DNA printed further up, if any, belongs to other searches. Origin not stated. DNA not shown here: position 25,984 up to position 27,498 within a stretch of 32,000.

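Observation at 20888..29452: SAM-riboswitch-led 7-gene operon (family-5 SBP, 2 permeases, fused ATPase, LLM monooxygenase, double CMD/AhpD, VOC): candidate uncharacterised sulfur/methionine-scavenging system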

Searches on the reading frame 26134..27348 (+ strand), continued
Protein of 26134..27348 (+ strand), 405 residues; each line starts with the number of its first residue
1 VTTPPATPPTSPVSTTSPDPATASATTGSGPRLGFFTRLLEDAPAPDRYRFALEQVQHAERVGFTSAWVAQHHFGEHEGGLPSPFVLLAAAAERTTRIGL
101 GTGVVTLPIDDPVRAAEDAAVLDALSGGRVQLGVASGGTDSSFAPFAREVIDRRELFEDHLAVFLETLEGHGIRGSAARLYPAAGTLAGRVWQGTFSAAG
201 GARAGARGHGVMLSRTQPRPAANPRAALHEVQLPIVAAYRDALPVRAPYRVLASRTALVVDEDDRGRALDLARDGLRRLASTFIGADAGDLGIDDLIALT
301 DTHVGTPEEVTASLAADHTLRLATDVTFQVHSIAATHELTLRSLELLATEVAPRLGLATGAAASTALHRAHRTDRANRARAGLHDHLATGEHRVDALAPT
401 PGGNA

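Call 53: get_annotated_region(hit=H47, flank=10000)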
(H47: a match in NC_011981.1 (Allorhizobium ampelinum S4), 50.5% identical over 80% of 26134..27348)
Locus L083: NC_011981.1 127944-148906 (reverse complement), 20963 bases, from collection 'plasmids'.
description: Allorhizobium ampelinum S4 plasmid pAtS4e, complete sequence
organism: Allorhizobium ampelinum S4 (NCBI taxid 311402)
taxonomy: Bacteria; Pseudomonadota; Alphaproteobacteria; Hyphomicrobiales; Rhizobiaceae; Allorhizobium; Allorhizobium ampelinum; Allorhizobium ampelinum S4
host: -; source: Vitis vinifera cv. 'Izsaki Sarfeher'; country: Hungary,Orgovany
typing (MOB-suite, as given by PLSDB): conjugative; replicon rep_cluster_287; relaxase MOBQ; mating-pair formation MPF_T
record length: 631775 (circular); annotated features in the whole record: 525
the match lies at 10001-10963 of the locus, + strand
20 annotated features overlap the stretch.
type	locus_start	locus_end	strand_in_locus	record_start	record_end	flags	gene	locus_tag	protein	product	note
CDS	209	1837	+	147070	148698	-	-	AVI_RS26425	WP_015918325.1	ABC transporter substrate-binding protein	-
CDS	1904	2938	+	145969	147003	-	-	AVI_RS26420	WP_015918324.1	ABC transporter substrate-binding protein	-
CDS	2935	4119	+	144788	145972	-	-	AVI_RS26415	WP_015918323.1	acyl-CoA dehydrogenase family protein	-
CDS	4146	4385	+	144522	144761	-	-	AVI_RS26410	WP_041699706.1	hypothetical protein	-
CDS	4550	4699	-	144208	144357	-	-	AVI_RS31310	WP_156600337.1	hypothetical protein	-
CDS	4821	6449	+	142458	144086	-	-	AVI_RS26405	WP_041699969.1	TIGR04028 family ABC transporter substrate-binding protein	GO:0055085 - transmembrane transport [Evidence IEA]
CDS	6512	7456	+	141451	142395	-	-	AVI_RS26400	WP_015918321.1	ABC transporter permease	GO:0055085 - transmembrane transport [Evidence IEA]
CDS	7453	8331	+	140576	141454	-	-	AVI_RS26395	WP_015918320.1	ABC transporter permease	-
CDS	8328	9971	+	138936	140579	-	-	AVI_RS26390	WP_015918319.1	ABC transporter ATP-binding protein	-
CDS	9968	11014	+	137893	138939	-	-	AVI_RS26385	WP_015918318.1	putative FMN-dependent luciferase-like monooxygenase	-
CDS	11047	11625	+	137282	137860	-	-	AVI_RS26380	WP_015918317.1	CMD domain protein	-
CDS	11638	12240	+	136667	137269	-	-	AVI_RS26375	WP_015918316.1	alkylhydroperoxidase domain protein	-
CDS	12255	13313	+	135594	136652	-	-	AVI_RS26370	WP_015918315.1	2-oxoglutarate and iron-dependent oxygenase domain-containing protein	-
CDS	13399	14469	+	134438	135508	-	-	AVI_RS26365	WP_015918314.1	LLM class flavin-dependent oxidoreductase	-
CDS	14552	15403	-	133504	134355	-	-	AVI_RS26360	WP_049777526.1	ABC transporter permease subunit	GO:0055085 - transmembrane transport [Evidence IEA]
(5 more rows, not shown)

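Call 54: get_annotated_region(hit=H56, flank=10000)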
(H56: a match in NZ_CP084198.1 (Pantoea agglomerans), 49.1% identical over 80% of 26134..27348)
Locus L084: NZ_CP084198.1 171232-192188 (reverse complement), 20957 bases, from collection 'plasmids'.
description: Pantoea agglomerans strain CB1 plasmid pCB1A, complete sequence
organism: Pantoea agglomerans (NCBI taxid 549)
taxonomy: Bacteria; Pseudomonadota; Gammaproteobacteria; Enterobacterales; Erwiniaceae; Pantoea; Pantoea agglomerans
host: -; source: Allium cepa,mixed culture,whole plant [BTO:0001461]; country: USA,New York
typing (MOB-suite, as given by PLSDB): non-mobilizable; replicon rep_cluster_1232
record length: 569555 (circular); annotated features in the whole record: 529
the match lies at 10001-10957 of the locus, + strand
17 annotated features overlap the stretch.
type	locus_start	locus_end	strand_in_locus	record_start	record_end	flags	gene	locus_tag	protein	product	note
CDS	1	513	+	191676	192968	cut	-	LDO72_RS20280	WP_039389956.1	lysine N(6)-hydroxylase/L-ornithine N(5)-oxygenase family protein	-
CDS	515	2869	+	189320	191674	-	-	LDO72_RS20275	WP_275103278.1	GNAT family N-acetyltransferase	-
CDS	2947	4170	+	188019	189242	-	-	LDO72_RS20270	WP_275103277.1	MFS transporter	-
CDS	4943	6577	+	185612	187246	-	-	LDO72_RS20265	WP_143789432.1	TIGR04028 family ABC transporter substrate-binding protein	GO:0055085 - transmembrane transport [Evidence IEA]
CDS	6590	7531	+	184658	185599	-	-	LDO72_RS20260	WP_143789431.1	ABC transporter permease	GO:0055085 - transmembrane transport [Evidence IEA]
CDS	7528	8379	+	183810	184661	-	-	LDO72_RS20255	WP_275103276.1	ABC transporter permease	-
CDS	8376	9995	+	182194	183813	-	-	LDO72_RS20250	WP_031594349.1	ABC transporter ATP-binding protein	-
CDS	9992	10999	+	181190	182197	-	-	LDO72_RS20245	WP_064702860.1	putative FMN-dependent luciferase-like monooxygenase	-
CDS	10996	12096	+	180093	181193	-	-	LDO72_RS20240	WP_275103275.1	alkylhydroperoxidase domain protein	-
CDS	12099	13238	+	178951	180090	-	-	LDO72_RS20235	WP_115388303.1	amidohydrolase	-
CDS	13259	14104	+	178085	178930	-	-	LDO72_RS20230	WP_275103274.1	VOC family protein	-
CDS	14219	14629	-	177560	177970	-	-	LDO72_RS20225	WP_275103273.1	helix-turn-helix domain-containing protein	-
CDS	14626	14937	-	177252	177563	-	-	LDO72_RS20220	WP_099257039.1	type II toxin-antitoxin system HigB family toxin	GO:0090304 - nucleic acid metabolic process [Evidence IEA]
CDS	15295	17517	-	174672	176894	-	fhuE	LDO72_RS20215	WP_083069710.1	ferric-rhodotorulic acid/ferric-coprogen receptor FhuE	GO:0015891 - siderophore transport [Evidence IEA]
CDS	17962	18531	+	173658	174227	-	pagP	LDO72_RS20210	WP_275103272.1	lipid IV(A) palmitoyltransferase PagP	-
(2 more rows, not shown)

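Call 55: get_annotated_region(hit=H41, flank=10000)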
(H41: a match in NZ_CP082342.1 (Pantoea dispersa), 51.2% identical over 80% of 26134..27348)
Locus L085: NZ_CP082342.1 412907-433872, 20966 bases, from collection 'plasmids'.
description: Pantoea dispersa strain AHKW2b plasmid unnamed, complete sequence
organism: Pantoea dispersa (NCBI taxid 59814)
taxonomy: Bacteria; Pseudomonadota; Gammaproteobacteria; Enterobacterales; Erwiniaceae; Pantoea; Pantoea dispersa
host: -; source: Canis lupus familiaris,Skin swab,Paw surface; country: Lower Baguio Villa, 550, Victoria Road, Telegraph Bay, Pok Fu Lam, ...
typing (MOB-suite, as given by PLSDB): non-mobilizable; replicon rep_cluster_1232
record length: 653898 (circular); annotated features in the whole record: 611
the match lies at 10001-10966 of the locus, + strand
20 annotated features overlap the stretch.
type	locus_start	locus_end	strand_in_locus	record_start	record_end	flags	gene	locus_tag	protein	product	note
CDS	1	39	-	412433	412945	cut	-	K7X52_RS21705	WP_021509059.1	GNAT family N-acetyltransferase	-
CDS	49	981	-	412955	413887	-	-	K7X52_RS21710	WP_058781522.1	ABC transporter substrate-binding protein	-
CDS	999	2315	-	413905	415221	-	-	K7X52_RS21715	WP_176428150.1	LLM class flavin-dependent oxidoreductase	-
CDS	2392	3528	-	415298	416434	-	-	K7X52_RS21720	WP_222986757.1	amidohydrolase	-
CDS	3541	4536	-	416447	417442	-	-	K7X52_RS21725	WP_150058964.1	MsnO8 family LLM class oxidoreductase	GO:0008150 - biological_process [Evidence IEA]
CDS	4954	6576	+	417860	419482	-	-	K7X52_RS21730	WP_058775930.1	TIGR04028 family ABC transporter substrate-binding protein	GO:0055085 - transmembrane transport [Evidence IEA]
CDS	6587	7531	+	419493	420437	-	-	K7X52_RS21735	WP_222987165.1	ABC transporter permease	GO:0055085 - transmembrane transport [Evidence IEA]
CDS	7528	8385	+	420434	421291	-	-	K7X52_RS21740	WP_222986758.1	ABC transporter permease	-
CDS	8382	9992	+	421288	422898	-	-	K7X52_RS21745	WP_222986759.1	ABC transporter ATP-binding protein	-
CDS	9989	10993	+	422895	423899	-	-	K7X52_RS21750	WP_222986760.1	putative FMN-dependent luciferase-like monooxygenase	-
CDS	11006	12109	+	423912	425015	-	-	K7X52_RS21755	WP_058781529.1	alkylhydroperoxidase domain protein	-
CDS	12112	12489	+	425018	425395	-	-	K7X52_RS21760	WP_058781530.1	peptidase dimerization domain-containing protein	-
CDS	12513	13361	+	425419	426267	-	-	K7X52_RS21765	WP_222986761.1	VOC family protein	-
CDS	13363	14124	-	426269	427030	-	fetB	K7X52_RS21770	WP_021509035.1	iron export ABC transporter permease subunit FetB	-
CDS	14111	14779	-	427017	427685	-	fetA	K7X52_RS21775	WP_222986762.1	iron ABC transporter ATP-binding protein FetA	-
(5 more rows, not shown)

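Call 69: get_annotated_region(hit=H19, flank=9000)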
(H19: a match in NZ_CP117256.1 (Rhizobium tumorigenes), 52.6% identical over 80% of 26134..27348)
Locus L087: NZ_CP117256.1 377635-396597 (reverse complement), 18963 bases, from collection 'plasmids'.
description: Rhizobium tumorigenes strain 1078 plasmid pRt1078, complete sequence
organism: Rhizobium tumorigenes (NCBI taxid 2041385)
taxonomy: Bacteria; Pseudomonadota; Alphaproteobacteria; Hyphomicrobiales; Rhizobiaceae; Rhizobium; Rhizobium tumorigenes
host: -; source: Rubus sp.,pure bacterial culture,Aerial tumor; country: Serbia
typing (MOB-suite, as given by PLSDB): non-mobilizable
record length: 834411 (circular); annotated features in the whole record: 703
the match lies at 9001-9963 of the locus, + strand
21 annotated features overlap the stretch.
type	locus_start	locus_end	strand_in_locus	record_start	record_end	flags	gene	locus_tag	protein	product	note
CDS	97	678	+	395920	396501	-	-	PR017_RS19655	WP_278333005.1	alpha/beta hydrolase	-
CDS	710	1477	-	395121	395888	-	-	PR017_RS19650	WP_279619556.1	ABC transporter ATP-binding protein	-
CDS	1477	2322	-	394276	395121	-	-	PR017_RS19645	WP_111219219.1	ABC transporter permease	-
CDS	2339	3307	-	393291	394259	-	-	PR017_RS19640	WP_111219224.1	aliphatic sulfonate ABC transporter substrate-binding protein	GO:0042918 - alkanesulfonate transport [Evidence IEA]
CDS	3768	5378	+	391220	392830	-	-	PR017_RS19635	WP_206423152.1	TIGR04028 family ABC transporter substrate-binding protein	GO:0055085 - transmembrane transport [Evidence IEA]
CDS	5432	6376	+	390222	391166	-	-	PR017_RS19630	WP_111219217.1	ABC transporter permease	GO:0055085 - transmembrane transport [Evidence IEA]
CDS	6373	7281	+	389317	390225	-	-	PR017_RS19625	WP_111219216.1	ABC transporter permease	-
CDS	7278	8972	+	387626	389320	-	-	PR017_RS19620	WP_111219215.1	ABC transporter ATP-binding protein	-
CDS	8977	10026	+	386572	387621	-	-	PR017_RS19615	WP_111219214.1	putative FMN-dependent luciferase-like monooxygenase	-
CDS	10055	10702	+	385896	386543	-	-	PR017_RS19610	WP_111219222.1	CMD domain protein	-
CDS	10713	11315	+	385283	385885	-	-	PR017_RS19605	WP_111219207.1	alkylhydroperoxidase domain protein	-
CDS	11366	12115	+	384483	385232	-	-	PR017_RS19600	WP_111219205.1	VOC family protein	-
CDS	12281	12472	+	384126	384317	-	-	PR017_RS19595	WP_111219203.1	hypothetical protein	-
CDS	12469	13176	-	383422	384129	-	-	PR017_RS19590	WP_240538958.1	ABC transporter ATP-binding protein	-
CDS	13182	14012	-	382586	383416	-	-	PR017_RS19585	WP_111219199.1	ABC transporter ATP-binding protein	-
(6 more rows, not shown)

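Call 70: get_annotated_region(hit=H25, flank=9000)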
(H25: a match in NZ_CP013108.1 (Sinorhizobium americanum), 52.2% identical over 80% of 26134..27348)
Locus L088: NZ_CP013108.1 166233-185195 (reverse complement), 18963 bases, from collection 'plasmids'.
description: Sinorhizobium americanum strain CFNEI 73 plasmid A, complete sequence
organism: Sinorhizobium americanum (NCBI taxid 194963)
taxonomy: Bacteria; Pseudomonadota; Alphaproteobacteria; Hyphomicrobiales; Rhizobiaceae; Sinorhizobium; Sinorhizobium americanum
host: -; source: Vachellia farnesiana,cell culture; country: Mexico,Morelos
typing (MOB-suite, as given by PLSDB): conjugative; replicon rep_cluster_637; relaxase MOBP; mating-pair formation MPF_T
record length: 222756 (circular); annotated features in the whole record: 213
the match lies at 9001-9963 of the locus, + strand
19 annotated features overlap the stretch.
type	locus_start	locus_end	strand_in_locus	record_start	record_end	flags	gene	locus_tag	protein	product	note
CDS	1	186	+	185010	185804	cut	-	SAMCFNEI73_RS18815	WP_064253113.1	class I SAM-dependent methyltransferase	-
CDS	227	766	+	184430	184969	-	-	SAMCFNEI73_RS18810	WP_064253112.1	GNAT family protein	-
CDS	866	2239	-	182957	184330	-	-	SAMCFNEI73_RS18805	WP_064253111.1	IS1182 family transposase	-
CDS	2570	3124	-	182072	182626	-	-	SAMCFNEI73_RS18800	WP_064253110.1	hypothetical protein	-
CDS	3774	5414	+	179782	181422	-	-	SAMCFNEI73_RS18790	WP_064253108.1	TIGR04028 family ABC transporter substrate-binding protein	GO:0055085 - transmembrane transport [Evidence IEA]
CDS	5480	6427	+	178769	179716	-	-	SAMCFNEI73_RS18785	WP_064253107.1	ABC transporter permease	GO:0055085 - transmembrane transport [Evidence IEA]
CDS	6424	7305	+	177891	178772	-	-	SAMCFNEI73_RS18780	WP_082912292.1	ABC transporter permease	-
CDS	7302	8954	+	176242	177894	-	-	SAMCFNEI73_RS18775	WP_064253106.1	ABC transporter ATP-binding protein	-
CDS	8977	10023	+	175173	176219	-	-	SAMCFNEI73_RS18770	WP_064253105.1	putative FMN-dependent luciferase-like monooxygenase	-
CDS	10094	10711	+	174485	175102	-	-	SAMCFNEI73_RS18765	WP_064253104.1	CMD domain protein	-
CDS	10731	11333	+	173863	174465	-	-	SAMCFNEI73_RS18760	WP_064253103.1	alkylhydroperoxidase domain protein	-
CDS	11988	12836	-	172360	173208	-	-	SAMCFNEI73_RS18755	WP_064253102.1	SDR family NAD(P)-dependent oxidoreductase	-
CDS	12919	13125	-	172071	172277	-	-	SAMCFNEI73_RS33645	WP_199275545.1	hypothetical protein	-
CDS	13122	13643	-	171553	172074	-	-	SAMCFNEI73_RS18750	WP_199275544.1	SDR family NAD(P)-dependent oxidoreductase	-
CDS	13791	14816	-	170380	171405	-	-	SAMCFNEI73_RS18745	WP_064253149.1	aldo/keto reductase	-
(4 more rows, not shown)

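Call 71: get_annotated_region(hit=H60, flank=9000)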
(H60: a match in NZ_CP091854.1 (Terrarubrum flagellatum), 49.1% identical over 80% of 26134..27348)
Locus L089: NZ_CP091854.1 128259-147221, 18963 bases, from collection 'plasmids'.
description: Terrarubrum flagellatum strain 7MK25 plasmid unnamed3, complete sequence
organism: Terrarubrum flagellatum (NCBI taxid 2895980)
taxonomy: Bacteria; Pseudomonadota; Alphaproteobacteria; Hyphomicrobiales; Terrirubraceae; Terrirubrum; Terrarubrum flagellatum
host: -; source: cell culture,forest soil; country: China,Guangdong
typing (MOB-suite, as given by PLSDB): non-mobilizable
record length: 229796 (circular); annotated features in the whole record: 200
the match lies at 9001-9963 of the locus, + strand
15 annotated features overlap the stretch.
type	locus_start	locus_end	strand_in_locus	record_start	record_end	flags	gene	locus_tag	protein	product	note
CDS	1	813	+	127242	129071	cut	-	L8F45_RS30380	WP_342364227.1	ABC transporter ATP-binding protein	-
CDS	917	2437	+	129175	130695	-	-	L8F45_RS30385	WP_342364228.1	ABC transporter substrate-binding protein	-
CDS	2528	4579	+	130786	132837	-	-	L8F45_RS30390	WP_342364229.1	hydantoinase/oxoprolinase family protein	-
CDS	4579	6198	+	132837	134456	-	-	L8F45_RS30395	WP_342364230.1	hydantoinase B/oxoprolinase family protein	-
CDS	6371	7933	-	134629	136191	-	-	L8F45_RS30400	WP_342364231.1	GMC family oxidoreductase N-terminal domain-containing protein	-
CDS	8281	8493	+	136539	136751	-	-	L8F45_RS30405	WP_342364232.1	AbrB/MazE/SpoVT family DNA-binding domain-containing protein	-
CDS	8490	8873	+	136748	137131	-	-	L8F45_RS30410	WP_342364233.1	type II toxin-antitoxin system VapC family toxin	-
CDS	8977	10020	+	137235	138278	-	-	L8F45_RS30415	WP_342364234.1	putative FMN-dependent luciferase-like monooxygenase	-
CDS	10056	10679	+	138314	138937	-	-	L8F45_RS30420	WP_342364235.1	CMD domain protein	-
CDS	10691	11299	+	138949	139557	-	-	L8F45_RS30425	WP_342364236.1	alkylhydroperoxidase domain protein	-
CDS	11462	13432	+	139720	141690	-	-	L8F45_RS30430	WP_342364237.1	autotransporter assembly complex family protein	-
CDS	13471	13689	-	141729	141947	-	-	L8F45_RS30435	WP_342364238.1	hypothetical protein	-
CDS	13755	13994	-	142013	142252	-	-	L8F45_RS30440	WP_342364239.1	hypothetical protein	-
CDS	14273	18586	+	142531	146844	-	-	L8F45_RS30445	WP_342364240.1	translocation/assembly module TamB domain-containing protein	GO:0009306 - protein secretion [Evidence IEA]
CDS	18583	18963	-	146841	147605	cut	-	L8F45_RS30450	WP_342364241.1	SDR family oxidoreductase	-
